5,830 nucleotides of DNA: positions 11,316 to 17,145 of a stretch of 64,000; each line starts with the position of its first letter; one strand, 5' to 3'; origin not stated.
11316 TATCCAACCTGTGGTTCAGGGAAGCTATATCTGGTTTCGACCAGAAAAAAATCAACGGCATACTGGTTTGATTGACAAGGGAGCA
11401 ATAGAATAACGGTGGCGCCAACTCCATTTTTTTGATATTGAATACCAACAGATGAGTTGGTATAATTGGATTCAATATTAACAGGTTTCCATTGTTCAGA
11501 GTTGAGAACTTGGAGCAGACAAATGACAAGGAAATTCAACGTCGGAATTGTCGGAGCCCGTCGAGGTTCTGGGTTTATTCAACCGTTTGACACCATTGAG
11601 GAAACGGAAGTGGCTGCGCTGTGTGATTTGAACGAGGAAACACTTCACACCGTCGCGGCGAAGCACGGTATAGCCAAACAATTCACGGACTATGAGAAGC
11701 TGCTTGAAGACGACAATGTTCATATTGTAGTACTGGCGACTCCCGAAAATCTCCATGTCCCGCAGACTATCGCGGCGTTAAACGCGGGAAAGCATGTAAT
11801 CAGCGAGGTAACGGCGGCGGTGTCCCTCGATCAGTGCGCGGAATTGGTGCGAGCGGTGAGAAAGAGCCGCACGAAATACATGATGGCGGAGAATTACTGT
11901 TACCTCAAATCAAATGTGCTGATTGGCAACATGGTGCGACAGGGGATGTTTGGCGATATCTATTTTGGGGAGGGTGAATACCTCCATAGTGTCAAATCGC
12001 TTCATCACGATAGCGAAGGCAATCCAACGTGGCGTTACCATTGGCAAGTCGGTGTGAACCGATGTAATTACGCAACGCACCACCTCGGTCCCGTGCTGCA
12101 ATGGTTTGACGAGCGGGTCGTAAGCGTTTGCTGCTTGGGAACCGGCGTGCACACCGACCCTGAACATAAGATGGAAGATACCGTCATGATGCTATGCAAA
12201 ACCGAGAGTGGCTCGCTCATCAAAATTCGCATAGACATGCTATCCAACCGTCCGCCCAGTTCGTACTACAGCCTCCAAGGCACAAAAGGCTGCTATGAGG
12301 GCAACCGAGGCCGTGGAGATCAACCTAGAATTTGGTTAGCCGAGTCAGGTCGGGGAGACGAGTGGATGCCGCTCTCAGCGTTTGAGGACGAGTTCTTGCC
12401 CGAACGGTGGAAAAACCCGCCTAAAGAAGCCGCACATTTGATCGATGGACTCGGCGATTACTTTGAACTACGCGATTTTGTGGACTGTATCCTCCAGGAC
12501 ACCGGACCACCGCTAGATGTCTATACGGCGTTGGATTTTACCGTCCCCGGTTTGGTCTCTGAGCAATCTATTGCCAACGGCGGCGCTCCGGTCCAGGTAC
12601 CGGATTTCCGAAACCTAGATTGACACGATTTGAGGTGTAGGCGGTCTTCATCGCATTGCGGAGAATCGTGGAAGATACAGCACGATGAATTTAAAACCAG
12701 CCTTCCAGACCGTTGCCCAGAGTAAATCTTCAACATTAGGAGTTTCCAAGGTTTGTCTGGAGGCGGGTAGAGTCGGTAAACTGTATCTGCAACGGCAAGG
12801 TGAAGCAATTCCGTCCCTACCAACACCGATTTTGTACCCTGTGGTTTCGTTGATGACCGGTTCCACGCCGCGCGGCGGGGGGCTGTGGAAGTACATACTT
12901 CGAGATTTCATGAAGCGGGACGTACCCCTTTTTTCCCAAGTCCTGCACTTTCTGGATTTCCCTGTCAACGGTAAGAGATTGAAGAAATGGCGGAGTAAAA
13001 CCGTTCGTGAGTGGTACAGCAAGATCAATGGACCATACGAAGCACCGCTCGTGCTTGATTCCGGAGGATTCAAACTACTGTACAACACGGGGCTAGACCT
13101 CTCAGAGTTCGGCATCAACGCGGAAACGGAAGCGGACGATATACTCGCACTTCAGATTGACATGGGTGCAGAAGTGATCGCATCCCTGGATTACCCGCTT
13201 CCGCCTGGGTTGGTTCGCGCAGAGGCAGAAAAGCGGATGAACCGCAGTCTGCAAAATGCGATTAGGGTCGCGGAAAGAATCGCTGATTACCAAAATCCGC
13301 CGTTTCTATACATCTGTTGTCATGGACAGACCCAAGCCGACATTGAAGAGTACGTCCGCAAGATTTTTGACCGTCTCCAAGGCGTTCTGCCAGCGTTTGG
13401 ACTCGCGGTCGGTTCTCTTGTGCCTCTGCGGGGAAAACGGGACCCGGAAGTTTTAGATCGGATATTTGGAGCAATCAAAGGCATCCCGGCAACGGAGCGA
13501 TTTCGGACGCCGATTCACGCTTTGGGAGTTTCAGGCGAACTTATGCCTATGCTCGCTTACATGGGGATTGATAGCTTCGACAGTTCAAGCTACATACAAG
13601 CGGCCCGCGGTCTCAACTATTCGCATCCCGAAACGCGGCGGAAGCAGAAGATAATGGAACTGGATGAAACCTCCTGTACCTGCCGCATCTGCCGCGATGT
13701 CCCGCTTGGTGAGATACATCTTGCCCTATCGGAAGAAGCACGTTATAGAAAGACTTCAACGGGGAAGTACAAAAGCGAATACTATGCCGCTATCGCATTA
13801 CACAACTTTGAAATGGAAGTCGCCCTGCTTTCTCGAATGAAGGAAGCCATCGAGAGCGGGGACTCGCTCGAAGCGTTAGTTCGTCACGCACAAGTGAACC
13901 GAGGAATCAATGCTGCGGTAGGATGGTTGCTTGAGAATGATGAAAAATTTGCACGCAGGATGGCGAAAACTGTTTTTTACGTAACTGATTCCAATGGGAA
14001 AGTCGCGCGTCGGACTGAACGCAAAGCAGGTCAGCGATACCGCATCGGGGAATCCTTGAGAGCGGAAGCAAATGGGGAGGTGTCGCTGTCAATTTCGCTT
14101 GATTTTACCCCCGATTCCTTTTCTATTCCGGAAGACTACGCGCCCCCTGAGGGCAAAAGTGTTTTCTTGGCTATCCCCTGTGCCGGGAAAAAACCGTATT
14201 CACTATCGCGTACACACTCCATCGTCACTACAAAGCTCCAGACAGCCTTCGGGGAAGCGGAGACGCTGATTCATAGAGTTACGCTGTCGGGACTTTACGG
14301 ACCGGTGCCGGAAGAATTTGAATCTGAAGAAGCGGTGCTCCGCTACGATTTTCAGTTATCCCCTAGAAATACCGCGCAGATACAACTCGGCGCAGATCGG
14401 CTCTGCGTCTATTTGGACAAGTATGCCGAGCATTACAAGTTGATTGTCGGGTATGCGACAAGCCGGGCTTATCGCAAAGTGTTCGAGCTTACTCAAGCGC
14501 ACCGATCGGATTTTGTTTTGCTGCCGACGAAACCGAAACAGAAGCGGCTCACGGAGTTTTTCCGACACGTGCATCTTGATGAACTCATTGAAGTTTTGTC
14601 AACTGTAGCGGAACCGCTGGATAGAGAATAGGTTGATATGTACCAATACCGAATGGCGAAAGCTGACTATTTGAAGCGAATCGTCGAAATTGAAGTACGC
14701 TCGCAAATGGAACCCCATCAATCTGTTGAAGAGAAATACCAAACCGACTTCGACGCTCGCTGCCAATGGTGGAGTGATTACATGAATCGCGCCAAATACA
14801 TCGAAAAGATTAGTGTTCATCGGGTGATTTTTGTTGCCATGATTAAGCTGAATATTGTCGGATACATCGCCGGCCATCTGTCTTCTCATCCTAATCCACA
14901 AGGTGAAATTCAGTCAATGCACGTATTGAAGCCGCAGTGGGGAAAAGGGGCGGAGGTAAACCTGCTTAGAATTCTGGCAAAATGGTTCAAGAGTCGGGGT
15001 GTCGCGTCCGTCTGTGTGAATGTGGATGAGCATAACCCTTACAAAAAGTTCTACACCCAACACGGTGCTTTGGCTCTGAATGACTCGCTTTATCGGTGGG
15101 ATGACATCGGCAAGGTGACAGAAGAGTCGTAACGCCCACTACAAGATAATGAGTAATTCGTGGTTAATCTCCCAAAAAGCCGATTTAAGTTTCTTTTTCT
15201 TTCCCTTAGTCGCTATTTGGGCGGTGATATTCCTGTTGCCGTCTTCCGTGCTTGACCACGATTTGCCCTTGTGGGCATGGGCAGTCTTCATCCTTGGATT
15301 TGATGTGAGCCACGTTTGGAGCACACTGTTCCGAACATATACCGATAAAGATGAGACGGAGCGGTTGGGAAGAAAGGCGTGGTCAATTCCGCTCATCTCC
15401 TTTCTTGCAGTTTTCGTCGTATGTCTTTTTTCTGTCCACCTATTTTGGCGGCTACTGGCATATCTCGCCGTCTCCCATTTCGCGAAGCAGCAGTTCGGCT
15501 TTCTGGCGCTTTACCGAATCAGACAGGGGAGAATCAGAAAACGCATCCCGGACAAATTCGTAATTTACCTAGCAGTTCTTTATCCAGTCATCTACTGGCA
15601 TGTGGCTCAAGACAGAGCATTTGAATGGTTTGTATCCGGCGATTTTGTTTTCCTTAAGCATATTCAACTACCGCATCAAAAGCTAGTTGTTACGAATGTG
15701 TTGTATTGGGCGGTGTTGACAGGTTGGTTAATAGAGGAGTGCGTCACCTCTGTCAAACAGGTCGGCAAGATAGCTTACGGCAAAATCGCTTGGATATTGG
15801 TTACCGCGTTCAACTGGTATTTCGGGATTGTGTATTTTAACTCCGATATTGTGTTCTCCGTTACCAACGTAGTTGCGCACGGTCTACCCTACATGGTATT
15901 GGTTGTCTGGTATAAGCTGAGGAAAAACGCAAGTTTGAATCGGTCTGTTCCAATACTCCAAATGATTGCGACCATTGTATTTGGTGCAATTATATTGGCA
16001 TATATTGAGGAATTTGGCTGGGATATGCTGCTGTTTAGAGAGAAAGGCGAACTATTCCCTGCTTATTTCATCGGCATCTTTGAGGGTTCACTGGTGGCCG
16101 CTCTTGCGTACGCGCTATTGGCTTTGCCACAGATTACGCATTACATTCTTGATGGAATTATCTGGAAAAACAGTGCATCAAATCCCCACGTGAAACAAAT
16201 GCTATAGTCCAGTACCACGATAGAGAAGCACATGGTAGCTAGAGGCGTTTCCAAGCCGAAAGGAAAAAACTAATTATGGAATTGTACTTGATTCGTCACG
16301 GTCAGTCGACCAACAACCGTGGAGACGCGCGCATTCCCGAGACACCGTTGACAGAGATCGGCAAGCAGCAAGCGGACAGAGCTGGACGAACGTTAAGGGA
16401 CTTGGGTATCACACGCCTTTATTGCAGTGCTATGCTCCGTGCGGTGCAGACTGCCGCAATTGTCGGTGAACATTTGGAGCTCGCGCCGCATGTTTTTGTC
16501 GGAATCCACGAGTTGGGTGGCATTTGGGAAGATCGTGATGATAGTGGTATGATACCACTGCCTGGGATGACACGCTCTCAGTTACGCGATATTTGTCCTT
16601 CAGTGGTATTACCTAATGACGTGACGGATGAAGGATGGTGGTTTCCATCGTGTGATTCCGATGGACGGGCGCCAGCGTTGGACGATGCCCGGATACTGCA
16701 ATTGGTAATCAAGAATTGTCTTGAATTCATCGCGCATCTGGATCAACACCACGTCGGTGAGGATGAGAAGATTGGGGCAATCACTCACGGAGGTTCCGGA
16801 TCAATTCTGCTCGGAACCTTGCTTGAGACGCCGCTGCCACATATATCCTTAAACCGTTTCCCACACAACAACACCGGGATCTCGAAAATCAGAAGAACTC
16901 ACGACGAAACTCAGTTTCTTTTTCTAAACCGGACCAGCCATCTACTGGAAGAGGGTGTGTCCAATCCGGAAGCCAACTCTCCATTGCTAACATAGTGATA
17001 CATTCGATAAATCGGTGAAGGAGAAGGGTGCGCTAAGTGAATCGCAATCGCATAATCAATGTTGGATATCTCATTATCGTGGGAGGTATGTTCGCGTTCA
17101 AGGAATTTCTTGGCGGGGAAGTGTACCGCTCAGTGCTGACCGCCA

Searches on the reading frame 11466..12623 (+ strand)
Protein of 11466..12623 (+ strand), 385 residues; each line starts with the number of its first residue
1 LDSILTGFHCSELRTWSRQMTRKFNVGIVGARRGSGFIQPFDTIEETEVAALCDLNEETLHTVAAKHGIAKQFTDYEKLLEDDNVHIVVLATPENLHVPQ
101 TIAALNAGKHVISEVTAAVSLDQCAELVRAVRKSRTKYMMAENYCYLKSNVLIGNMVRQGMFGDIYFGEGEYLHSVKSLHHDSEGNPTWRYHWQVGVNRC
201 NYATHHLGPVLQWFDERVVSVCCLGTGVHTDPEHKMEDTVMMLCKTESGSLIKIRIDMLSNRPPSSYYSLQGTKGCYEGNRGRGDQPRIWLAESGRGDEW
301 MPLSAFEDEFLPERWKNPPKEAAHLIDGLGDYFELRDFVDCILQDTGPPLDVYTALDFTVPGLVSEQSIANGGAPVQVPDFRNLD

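Call 75: search_protein_families(library=pfam, proteins=[window:11466-12623:+], max_evalue=0.00001)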
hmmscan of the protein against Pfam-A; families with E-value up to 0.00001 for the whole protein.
window:11466-12623:+ (385 aa): 3 families
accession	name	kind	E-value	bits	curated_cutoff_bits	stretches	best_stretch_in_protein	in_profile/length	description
PF01408.29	GFO_IDH_MocA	-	4.9e-19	69.6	24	1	24-140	1-118/120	Oxidoreductase family, NAD-binding Rossmann fold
PF21252.2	Glyco_hydro_109_C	-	1.8e-18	66.9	27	2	153-215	3-79/187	Glycosyl hydrolase 109, C-terminal domain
PF22725.1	GFO_IDH_MocA_C3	-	2.6e-09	37.5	27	1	155-277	6-123/124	GFO/IDH/MocA C-terminal domain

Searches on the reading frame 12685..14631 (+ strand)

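Call 75: search_protein_families(library=pfam, proteins=[window:12685-14631:+], max_evalue=0.00001)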
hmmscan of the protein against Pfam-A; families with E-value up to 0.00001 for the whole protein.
window:12685-14631:+ (648 aa): 2 families
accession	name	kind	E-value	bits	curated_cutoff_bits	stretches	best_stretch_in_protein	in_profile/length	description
PF01702.25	TGT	-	2e-15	57.2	26.3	1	119-399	74-348/357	Queuine tRNA-ribosyltransferase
PF17884.7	DUF5591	-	1e-11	45.3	26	1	483-605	10-122/150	Domain of unknown function (DUF5591)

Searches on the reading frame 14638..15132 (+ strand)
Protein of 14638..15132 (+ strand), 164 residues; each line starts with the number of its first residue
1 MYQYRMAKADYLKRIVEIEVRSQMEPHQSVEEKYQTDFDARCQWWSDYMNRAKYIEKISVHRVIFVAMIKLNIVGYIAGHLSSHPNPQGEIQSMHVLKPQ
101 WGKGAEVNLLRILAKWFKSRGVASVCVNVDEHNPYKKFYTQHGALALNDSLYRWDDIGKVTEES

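Call 75: search_protein_families(library=pfam, proteins=[window:14638-15132:+], max_evalue=0.00001)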
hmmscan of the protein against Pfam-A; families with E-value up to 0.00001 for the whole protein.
window:14638-15132:+ (164 aa): 1 family
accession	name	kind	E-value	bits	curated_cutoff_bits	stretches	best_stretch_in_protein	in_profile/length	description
PF00583.31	Acetyltransf_1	-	2e-08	35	20.7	1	37-143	11-115/116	Acetyltransferase (GNAT) family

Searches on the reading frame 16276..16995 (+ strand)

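Call 75: search_protein_families(library=pfam, proteins=[window:16276-16995:+], max_evalue=0.00001)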
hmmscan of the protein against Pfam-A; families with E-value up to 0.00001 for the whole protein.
window:16276-16995:+ (239 aa): 1 family
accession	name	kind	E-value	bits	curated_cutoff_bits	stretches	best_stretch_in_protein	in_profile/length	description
PF00300.27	His_Phos_1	-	1.5e-26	93.7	21.7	2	3-88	1-89/194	Histidine phosphatase superfamily (branch 1)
